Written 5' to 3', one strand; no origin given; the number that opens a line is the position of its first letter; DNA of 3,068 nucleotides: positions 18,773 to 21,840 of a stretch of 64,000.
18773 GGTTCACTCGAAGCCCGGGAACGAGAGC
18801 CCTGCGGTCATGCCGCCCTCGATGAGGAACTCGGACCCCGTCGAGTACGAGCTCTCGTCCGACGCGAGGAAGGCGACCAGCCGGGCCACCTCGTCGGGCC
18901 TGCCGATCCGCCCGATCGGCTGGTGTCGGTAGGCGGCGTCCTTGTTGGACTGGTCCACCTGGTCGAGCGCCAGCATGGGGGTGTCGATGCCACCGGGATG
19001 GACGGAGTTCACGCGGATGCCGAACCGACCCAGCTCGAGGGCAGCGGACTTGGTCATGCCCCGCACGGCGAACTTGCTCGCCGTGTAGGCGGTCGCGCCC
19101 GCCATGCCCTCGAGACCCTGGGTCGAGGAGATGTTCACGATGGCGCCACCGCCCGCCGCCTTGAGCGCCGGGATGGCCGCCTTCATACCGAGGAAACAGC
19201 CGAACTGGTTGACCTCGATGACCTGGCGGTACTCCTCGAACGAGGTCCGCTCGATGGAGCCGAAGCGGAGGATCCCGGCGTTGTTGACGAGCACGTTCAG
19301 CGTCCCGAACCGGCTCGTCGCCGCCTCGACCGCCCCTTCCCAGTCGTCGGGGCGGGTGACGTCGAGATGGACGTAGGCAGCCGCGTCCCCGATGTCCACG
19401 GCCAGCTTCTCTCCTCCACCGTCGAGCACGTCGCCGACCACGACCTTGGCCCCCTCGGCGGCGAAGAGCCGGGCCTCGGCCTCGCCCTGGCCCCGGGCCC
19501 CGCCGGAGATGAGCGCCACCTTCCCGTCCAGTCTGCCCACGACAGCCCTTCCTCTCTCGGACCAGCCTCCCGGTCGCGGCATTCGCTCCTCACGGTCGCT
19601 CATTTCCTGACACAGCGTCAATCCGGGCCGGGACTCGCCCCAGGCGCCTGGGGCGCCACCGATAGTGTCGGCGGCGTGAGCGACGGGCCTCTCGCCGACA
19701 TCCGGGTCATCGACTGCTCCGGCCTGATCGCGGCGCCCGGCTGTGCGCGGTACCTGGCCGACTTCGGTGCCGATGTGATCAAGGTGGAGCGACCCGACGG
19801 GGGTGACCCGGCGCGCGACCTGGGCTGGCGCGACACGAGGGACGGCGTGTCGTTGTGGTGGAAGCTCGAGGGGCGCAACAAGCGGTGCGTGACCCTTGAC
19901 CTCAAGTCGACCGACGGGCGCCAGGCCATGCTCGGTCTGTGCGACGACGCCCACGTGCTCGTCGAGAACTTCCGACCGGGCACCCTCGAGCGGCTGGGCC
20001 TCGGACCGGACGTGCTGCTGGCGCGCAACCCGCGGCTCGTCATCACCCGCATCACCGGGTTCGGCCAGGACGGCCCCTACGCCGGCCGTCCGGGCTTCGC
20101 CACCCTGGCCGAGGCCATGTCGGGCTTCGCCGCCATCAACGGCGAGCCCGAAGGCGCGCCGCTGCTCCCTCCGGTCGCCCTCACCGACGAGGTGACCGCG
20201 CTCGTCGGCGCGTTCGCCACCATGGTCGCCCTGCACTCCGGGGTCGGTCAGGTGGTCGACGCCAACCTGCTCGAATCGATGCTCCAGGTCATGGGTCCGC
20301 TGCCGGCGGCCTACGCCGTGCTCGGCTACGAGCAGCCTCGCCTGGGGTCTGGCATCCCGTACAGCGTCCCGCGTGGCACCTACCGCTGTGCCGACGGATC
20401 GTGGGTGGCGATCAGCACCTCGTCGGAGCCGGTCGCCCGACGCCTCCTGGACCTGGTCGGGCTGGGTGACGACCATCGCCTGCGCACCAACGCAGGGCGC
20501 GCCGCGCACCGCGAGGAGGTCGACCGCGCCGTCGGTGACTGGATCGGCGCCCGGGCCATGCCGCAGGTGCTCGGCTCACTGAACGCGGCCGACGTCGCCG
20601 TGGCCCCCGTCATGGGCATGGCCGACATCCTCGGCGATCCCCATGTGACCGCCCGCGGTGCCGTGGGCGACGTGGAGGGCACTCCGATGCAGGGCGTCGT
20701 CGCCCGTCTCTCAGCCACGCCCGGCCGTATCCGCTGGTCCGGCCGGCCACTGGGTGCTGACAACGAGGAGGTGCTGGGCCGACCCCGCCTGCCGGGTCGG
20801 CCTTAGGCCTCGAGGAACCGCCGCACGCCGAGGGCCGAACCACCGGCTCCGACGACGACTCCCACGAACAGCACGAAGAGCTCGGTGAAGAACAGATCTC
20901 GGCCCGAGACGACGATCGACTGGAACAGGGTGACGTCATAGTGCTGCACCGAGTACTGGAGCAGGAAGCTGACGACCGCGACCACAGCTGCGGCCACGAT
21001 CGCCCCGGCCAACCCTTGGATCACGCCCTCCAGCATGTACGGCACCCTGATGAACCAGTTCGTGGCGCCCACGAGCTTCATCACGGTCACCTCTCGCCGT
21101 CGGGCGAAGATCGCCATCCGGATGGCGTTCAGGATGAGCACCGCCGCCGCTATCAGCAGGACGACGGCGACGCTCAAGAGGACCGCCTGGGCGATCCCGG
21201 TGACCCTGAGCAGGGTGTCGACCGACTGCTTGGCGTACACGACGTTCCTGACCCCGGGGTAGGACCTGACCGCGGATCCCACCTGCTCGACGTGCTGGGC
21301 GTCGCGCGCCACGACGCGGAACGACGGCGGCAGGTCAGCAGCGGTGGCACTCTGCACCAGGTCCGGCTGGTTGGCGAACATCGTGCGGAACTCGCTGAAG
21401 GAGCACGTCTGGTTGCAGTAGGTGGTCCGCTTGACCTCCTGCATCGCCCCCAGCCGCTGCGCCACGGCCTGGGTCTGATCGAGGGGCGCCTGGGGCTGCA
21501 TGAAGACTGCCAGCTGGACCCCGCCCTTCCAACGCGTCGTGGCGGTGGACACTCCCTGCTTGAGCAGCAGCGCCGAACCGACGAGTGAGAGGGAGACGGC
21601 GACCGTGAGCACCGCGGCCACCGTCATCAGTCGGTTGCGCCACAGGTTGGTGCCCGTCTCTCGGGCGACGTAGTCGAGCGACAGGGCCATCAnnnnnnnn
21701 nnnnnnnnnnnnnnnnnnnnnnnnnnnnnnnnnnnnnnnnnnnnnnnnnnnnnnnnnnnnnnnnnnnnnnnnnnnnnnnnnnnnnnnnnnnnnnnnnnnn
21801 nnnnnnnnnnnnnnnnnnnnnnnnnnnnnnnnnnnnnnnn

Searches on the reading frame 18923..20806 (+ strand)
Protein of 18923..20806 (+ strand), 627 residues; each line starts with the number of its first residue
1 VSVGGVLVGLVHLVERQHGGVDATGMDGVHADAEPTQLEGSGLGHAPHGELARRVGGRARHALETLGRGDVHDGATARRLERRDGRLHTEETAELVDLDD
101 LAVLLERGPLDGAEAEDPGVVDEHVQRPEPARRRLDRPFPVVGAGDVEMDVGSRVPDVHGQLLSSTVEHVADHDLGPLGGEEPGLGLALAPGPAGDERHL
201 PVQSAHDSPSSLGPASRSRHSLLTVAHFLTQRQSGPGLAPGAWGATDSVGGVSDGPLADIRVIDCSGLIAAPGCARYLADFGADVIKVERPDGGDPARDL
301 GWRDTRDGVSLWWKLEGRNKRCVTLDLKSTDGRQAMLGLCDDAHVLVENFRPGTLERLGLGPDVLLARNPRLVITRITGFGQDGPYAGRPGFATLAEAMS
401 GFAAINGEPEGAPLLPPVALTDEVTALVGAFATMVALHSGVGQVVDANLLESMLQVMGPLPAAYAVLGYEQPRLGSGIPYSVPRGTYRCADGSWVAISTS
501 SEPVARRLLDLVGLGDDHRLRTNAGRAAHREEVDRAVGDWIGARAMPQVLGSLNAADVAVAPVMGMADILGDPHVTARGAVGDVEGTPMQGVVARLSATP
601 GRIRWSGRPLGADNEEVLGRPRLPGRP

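Call 48: search_protein_families(library=pfam, proteins=[window:18923-20806:+])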
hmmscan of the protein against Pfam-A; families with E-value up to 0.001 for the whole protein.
window:18923-20806:+ (627 aa): 1 family
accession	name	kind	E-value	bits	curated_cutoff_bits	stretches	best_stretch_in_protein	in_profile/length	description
PF02515.22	CoA_transf_3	-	5.2e-104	348.7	23.3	1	257-614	1-366/366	CoA-transferase family III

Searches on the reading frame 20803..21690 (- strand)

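Call 48: search_protein_families(library=pfam, proteins=[window:20803-21690:-])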
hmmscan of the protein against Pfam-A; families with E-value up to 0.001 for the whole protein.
window:20803-21690:- (295 aa): 2 families
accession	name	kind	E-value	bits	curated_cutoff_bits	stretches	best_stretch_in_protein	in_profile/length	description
PF18075.7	FtsX_ECD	-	7.8e-16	58.9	23.5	1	58-150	1-96/96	FtsX extracellular domain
PF02687.27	FtsX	-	1.7e-12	47.9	25.5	1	173-283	2-106/120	FtsX-like permease C-terminal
